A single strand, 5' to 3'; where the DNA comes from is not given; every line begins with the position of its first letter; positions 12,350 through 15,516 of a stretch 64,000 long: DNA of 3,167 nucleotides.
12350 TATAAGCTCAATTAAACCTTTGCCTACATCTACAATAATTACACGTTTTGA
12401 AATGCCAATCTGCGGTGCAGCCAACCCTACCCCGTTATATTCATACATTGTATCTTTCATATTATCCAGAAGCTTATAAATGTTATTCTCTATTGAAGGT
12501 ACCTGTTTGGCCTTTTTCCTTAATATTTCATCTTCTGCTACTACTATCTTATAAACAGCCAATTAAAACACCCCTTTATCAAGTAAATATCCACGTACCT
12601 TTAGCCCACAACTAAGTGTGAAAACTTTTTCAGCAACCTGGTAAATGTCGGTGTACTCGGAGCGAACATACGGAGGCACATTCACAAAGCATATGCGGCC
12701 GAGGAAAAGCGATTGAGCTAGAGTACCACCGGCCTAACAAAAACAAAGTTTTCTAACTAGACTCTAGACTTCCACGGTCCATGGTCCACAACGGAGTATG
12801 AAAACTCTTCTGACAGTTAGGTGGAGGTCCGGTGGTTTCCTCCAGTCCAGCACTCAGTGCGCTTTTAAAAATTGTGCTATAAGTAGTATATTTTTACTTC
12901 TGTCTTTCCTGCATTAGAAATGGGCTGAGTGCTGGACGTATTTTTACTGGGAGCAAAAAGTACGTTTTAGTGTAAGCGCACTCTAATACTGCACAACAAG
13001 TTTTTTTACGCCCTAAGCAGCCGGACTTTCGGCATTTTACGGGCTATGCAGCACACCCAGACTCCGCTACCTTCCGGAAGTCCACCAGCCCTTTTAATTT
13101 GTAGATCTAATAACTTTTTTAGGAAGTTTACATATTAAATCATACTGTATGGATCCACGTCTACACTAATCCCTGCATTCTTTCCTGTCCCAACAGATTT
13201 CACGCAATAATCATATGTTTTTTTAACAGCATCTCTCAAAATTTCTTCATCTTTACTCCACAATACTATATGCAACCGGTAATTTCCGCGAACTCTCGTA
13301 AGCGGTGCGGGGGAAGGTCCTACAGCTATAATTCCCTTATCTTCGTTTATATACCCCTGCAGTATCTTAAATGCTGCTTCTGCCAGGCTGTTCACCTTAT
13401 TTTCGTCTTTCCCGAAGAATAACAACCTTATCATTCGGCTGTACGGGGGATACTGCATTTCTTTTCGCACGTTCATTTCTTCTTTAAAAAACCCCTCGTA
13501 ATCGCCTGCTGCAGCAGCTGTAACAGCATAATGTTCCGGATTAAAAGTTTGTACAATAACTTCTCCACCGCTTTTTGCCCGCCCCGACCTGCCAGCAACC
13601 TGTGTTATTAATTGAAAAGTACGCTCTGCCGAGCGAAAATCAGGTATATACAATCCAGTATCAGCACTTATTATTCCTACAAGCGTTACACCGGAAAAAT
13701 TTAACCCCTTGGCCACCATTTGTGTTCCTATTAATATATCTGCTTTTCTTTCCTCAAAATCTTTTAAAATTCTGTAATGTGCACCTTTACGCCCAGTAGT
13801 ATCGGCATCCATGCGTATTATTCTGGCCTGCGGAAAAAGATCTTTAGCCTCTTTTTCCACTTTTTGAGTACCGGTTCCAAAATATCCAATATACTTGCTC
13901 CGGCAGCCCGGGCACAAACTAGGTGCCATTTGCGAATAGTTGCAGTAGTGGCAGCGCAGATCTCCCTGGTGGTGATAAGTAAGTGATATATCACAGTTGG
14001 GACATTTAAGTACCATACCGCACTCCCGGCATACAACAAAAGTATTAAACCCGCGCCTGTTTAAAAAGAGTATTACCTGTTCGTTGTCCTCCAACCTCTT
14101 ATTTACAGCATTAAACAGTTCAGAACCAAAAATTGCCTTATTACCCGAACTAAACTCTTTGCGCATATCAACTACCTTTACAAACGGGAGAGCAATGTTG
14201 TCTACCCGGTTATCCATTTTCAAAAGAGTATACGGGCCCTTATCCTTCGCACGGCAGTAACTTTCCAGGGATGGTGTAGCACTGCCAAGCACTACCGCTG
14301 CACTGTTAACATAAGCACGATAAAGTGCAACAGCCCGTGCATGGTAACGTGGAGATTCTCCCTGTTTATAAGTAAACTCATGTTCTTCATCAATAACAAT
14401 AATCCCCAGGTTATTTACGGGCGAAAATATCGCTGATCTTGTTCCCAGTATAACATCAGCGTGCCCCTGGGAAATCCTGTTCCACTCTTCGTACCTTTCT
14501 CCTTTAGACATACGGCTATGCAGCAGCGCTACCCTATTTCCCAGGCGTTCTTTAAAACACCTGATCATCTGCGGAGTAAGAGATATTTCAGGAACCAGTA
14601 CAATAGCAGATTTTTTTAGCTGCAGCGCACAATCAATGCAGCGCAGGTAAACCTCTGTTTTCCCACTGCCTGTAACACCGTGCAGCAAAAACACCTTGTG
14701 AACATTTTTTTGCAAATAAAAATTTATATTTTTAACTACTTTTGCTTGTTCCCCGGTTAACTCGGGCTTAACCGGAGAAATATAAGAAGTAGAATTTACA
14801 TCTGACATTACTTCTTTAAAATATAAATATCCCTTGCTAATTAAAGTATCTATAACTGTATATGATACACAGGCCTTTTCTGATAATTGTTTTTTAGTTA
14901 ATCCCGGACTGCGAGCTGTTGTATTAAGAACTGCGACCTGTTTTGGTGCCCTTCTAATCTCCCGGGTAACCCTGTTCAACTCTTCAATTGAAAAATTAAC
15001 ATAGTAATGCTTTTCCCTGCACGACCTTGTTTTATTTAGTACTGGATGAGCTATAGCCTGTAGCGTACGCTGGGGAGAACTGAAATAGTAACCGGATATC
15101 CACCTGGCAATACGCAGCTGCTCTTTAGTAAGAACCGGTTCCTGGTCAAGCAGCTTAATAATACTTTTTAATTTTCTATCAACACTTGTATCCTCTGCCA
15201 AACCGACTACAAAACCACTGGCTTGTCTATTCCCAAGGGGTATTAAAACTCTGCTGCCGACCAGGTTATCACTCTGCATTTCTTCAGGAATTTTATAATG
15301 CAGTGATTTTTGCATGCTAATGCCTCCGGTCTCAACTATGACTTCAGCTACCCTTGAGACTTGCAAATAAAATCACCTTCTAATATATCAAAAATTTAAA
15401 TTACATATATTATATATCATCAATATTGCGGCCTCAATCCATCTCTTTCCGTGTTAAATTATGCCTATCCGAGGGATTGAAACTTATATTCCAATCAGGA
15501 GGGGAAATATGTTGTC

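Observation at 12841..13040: Copy A keeps the family flanks but carries a completely different, internally structured ~200-bp core inside the priA-def spacer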

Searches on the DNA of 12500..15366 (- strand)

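Call 10: search_rna_families(source=window, start=12500, end=13200, threshold=evalue, max_evalue=10, show_alignments=3)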
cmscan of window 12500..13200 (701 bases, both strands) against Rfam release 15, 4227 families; matches with E-value up to 10: 1.
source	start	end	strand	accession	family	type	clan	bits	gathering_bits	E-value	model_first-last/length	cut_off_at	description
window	12500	12538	-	RF01306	sR52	Gene; snRNA; snoRNA; CD-box;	-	15.9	50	0.99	1-38/60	3'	Small nucleolar RNA sR52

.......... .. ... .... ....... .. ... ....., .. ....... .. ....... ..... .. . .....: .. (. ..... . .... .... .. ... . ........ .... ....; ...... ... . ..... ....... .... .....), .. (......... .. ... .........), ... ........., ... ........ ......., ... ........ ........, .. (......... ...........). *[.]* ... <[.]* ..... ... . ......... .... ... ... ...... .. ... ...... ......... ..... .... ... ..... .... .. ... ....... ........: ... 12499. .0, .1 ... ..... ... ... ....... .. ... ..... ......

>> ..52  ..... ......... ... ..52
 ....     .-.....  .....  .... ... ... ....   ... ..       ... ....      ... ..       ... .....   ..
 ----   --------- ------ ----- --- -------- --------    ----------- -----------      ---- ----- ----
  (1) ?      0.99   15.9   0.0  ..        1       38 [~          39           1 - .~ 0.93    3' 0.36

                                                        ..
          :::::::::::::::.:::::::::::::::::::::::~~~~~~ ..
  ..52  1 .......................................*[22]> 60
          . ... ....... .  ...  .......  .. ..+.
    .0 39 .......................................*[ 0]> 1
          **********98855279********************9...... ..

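Call 38: search_dna_similar(query=window:12563-13134:-, collection=plasmids, mode=distant, max_evalue=0.01)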
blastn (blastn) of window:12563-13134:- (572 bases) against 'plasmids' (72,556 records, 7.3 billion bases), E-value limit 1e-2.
No match.

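Call 39: search_dna_similar(query=window:12563-13134:-, collection=phages, mode=distant, max_evalue=0.01)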
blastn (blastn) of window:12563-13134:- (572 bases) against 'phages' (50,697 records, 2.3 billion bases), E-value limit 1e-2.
No match.

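Call 56: search_rna_families(source=L025, start=7380, end=7800, threshold=evalue, max_evalue=10, show_alignments=3)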
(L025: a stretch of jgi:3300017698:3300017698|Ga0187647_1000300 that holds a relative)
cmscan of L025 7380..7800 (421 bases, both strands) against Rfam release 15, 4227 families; matches with E-value up to 10: 2.
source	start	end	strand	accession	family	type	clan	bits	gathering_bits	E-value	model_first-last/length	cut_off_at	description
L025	7380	7429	-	RF02207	WT1-AS_5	Gene; lncRNA;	-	9.5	80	9.8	1-54/79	3'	WT1 antisense RNA conserved region 5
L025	7380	7556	-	RF02267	Vax2os1_2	Gene; lncRNA;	-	7.9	55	0.32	192-377/466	3'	Vax2os1 conserved region 2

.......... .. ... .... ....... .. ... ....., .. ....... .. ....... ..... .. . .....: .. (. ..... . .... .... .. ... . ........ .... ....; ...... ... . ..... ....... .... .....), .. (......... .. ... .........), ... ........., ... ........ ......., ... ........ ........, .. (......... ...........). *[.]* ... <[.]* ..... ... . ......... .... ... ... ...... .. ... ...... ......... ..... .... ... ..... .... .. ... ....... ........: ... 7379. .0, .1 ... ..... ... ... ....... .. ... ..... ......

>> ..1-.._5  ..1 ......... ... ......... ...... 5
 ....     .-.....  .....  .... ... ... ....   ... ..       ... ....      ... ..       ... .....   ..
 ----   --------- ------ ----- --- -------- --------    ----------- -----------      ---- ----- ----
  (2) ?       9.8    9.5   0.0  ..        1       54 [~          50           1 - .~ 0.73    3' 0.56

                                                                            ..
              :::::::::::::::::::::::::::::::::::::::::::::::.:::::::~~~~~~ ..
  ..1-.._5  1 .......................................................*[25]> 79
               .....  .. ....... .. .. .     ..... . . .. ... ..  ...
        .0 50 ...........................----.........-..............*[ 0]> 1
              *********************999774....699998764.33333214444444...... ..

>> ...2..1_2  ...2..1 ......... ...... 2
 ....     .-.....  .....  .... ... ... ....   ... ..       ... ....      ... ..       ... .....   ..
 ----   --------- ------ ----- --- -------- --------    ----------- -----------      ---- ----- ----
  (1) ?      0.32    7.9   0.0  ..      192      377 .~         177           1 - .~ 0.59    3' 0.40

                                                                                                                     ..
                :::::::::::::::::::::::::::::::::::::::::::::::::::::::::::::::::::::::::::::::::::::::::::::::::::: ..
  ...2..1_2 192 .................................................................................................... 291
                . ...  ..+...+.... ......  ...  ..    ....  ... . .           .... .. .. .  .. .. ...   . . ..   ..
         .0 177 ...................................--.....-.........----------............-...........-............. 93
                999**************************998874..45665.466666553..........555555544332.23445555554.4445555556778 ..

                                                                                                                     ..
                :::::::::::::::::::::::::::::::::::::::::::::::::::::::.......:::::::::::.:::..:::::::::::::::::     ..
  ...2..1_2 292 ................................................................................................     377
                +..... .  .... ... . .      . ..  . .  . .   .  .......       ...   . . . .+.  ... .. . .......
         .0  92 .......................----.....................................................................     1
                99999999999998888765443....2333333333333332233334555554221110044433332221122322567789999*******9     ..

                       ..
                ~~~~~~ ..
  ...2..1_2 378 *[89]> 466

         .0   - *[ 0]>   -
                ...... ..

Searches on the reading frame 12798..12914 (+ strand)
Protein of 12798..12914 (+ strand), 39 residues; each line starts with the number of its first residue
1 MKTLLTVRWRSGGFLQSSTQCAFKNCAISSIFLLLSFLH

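Call 42: list_cluster_members(proteins=[window:12798-12914:+, window:12566-12685:-, window:12633-12746:-, window:13046-13135:+, window:15908-16183:-, window:16093-16239:-, window:15912-16130:-, window:52403-52612:-, window:55354-55509:-, window:52458-52607:-])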
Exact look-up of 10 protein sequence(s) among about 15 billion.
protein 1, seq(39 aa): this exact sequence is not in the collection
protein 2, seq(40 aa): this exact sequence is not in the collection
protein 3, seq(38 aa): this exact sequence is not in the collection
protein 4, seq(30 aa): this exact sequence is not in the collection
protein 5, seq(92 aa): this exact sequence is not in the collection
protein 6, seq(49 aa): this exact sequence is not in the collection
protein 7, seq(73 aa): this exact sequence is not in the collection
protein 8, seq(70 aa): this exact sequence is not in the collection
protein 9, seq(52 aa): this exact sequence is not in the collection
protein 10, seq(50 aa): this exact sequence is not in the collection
